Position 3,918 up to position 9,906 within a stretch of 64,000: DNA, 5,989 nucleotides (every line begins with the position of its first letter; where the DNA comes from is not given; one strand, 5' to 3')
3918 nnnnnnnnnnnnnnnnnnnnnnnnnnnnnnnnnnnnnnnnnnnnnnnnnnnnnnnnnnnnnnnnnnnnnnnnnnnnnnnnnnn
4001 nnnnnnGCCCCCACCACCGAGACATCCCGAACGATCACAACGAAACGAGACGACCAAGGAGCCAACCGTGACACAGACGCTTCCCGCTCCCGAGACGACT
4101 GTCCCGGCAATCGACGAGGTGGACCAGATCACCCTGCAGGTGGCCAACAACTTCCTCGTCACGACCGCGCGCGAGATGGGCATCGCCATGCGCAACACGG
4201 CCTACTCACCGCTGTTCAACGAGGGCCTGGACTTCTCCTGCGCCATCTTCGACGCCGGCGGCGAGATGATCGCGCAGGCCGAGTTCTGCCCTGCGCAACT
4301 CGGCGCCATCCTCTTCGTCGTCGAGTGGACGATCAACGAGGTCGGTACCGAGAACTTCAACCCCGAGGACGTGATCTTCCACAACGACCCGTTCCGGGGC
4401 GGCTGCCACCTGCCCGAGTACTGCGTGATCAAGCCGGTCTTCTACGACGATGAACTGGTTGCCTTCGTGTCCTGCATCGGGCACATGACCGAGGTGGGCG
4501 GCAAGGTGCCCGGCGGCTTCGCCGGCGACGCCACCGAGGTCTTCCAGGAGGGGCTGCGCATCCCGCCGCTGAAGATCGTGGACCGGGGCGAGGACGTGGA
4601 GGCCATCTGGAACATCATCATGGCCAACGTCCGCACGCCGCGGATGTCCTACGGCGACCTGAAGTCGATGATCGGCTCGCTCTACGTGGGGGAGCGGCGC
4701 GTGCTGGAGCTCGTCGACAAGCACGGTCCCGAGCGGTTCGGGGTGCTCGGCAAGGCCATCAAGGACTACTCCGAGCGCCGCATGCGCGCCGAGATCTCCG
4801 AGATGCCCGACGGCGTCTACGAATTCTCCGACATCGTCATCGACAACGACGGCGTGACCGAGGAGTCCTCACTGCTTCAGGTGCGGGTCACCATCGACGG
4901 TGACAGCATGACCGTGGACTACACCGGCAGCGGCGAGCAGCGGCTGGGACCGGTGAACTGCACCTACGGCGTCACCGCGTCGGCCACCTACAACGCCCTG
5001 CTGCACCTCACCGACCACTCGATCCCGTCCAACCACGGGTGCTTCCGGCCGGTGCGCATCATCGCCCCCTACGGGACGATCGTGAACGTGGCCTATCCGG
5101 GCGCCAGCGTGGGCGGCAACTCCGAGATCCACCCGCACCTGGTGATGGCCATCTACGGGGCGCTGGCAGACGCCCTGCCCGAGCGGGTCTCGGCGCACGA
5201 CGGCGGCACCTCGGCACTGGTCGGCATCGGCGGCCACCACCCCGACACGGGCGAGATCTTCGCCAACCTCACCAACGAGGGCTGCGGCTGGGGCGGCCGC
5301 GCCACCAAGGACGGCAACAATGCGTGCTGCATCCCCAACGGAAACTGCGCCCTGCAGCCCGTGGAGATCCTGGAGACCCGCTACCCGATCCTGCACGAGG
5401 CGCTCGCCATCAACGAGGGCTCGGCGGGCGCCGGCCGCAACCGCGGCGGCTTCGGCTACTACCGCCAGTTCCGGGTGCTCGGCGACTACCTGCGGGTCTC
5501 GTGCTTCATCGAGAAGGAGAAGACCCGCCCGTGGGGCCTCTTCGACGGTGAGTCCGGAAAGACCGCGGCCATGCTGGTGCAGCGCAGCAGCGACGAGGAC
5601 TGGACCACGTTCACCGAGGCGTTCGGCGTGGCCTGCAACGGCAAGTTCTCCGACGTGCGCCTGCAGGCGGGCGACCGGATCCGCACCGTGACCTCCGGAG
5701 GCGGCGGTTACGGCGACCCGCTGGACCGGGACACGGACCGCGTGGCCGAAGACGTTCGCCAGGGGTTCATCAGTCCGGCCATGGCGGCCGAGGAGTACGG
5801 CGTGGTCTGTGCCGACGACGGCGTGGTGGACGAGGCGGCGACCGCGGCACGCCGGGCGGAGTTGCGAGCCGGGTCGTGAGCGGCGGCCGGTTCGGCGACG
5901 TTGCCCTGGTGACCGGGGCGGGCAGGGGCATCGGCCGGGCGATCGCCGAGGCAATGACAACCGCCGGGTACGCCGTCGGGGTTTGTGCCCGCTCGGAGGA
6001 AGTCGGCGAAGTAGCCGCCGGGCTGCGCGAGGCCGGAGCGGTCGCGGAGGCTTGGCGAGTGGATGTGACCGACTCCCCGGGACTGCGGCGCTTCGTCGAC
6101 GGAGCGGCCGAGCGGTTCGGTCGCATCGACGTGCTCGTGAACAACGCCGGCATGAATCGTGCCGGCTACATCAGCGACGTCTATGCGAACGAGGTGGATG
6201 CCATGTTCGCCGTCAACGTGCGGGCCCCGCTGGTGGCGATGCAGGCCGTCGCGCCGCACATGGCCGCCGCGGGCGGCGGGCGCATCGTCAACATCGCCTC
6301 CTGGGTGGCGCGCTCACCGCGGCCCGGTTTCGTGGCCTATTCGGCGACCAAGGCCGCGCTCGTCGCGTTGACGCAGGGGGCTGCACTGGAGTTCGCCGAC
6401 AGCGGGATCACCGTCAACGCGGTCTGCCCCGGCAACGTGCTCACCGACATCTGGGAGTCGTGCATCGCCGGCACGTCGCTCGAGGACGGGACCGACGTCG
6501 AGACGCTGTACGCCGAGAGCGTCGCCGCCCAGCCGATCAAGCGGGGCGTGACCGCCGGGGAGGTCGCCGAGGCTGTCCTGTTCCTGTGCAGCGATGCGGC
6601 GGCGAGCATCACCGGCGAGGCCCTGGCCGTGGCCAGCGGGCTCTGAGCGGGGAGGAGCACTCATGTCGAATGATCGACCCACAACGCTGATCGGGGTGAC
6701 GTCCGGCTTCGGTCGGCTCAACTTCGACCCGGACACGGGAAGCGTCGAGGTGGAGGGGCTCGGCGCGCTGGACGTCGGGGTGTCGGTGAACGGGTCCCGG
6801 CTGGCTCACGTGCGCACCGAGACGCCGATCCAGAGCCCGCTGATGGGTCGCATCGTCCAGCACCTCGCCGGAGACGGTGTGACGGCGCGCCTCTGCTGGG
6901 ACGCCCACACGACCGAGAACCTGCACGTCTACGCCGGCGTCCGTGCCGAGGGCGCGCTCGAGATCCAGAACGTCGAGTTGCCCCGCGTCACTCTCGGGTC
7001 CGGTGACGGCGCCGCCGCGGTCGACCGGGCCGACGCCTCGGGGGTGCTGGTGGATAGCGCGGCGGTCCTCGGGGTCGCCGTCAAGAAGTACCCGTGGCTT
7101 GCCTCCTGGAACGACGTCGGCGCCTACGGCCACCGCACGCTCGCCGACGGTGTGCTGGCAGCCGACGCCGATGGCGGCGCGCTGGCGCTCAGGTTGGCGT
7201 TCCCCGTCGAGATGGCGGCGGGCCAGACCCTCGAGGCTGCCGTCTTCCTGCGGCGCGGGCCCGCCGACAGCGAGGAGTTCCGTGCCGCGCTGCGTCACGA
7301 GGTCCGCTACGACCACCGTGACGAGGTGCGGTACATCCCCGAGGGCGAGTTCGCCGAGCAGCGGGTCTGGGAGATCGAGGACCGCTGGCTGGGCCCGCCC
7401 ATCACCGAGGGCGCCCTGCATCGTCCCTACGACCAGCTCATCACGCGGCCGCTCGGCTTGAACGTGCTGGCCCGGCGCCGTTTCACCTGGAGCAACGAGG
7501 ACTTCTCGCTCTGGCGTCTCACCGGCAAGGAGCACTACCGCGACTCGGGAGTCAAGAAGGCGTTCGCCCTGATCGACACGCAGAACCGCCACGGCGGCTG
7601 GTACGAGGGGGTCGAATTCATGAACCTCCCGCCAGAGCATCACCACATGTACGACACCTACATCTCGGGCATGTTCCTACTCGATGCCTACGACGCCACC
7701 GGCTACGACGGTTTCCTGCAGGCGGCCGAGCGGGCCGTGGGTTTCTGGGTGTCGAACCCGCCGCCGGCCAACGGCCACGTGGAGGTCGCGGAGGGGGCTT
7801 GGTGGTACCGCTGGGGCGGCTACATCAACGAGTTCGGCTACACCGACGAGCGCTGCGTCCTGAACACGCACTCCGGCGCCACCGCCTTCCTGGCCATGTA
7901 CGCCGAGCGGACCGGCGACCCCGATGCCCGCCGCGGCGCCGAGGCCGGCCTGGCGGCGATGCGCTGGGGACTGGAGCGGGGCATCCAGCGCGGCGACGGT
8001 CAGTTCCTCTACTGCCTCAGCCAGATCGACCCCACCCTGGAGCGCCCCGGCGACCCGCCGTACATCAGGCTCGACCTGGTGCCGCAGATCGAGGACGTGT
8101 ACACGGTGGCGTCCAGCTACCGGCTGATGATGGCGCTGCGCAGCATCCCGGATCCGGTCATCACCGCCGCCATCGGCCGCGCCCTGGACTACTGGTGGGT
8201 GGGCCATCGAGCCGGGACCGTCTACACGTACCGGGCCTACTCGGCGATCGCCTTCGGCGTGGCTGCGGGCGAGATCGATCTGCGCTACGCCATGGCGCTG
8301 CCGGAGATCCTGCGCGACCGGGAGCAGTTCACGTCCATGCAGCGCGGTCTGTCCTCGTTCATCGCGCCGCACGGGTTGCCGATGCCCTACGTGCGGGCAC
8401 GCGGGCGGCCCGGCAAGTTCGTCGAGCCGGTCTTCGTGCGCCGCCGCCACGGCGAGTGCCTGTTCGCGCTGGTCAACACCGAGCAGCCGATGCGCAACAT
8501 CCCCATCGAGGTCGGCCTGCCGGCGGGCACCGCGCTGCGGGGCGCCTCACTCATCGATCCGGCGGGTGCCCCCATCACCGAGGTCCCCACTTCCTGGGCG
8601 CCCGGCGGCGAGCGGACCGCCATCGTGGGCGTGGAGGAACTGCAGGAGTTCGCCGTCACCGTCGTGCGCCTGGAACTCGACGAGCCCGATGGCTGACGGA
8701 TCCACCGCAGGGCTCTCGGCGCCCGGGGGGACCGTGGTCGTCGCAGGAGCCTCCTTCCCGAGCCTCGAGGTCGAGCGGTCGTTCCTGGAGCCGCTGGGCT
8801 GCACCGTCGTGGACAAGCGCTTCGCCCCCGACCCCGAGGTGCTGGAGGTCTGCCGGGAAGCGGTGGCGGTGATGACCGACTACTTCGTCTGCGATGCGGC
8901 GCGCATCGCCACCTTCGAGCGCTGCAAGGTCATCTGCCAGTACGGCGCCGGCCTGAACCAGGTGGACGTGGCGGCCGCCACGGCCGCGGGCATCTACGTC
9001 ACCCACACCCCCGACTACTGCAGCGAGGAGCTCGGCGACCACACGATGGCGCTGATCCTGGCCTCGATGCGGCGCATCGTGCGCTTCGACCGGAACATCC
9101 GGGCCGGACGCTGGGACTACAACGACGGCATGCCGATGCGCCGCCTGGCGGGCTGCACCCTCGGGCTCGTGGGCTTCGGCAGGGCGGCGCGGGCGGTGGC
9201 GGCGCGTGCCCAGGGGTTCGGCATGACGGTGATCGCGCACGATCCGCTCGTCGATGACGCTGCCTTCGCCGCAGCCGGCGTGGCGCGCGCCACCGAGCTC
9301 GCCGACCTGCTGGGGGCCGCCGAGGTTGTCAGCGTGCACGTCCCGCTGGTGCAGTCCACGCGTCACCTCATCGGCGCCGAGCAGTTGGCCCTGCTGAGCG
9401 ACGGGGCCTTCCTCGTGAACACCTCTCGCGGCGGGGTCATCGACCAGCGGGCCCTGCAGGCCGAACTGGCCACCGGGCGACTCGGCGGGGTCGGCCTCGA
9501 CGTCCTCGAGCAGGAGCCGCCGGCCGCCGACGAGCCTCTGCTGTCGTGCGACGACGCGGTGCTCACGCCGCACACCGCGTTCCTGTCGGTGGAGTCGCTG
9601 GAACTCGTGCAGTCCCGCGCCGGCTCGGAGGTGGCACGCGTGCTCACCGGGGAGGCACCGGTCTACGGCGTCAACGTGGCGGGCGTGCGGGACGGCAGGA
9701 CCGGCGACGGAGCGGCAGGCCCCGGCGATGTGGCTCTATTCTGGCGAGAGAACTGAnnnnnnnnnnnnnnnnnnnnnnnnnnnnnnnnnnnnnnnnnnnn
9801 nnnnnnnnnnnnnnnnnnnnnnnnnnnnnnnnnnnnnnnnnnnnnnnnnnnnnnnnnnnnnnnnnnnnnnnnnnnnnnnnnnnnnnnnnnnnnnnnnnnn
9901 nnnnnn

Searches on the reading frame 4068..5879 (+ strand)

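Call 10: search_protein_families(library=pfam, proteins=[window:4068-5879:+], max_evalue=0.00001)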
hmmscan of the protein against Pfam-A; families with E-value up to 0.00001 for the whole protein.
window:4068-5879:+ (603 aa): 1 family
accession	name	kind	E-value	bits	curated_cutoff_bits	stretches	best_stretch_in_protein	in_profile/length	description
PF02538.19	Hydantoinase_B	-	3.5e-171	570.6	26.8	1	19-551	1-519/519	Hydantoinase B/oxoprolinase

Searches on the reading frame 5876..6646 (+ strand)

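Call 10: search_protein_families(library=pfam, proteins=[window:5876-6646:+], max_evalue=0.00001)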
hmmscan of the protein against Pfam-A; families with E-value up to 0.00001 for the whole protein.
window:5876-6646:+ (256 aa): 4 families
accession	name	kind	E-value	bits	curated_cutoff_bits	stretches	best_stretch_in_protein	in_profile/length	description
PF00106.31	adh_short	-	2.4e-57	194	26.6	1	9-195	2-189/195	short chain dehydrogenase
PF13561.12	adh_short_C2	-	3e-52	178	27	1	14-256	1-235/236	Enoyl-(Acyl carrier protein) reductase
PF08659.16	KR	-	1.4e-09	38.6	22.6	1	10-167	3-161/180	KR domain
PF23441.1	SDR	-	8.3e-06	25.8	27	0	63-242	69-243/258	SDR-like rossmann domain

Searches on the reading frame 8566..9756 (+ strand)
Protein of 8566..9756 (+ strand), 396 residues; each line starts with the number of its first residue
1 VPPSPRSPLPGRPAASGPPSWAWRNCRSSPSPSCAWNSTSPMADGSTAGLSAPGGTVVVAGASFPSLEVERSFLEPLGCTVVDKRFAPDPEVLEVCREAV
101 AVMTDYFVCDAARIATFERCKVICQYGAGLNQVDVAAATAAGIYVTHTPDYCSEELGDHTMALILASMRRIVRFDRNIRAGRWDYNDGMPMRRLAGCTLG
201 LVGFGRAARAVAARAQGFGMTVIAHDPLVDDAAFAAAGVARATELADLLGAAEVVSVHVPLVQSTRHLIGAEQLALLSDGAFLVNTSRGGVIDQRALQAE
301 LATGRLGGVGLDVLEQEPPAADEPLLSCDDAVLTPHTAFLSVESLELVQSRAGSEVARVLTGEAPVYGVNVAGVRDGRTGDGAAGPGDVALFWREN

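Call 10: search_protein_families(library=pfam, proteins=[window:8566-9756:+], max_evalue=0.00001)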
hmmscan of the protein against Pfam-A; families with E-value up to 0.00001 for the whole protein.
window:8566-9756:+ (396 aa): 2 families
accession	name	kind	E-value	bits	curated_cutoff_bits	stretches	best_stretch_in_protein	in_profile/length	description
PF02826.25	2-Hacid_dh_C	-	1.3e-55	188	25.1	1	161-338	1-178/178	D-isomer specific 2-hydroxyacid dehydrogenase, NAD binding domain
PF00389.36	2-Hacid_dh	-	2.9e-16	59.8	24.6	1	80-369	21-133/134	D-isomer specific 2-hydroxyacid dehydrogenase, catalytic domain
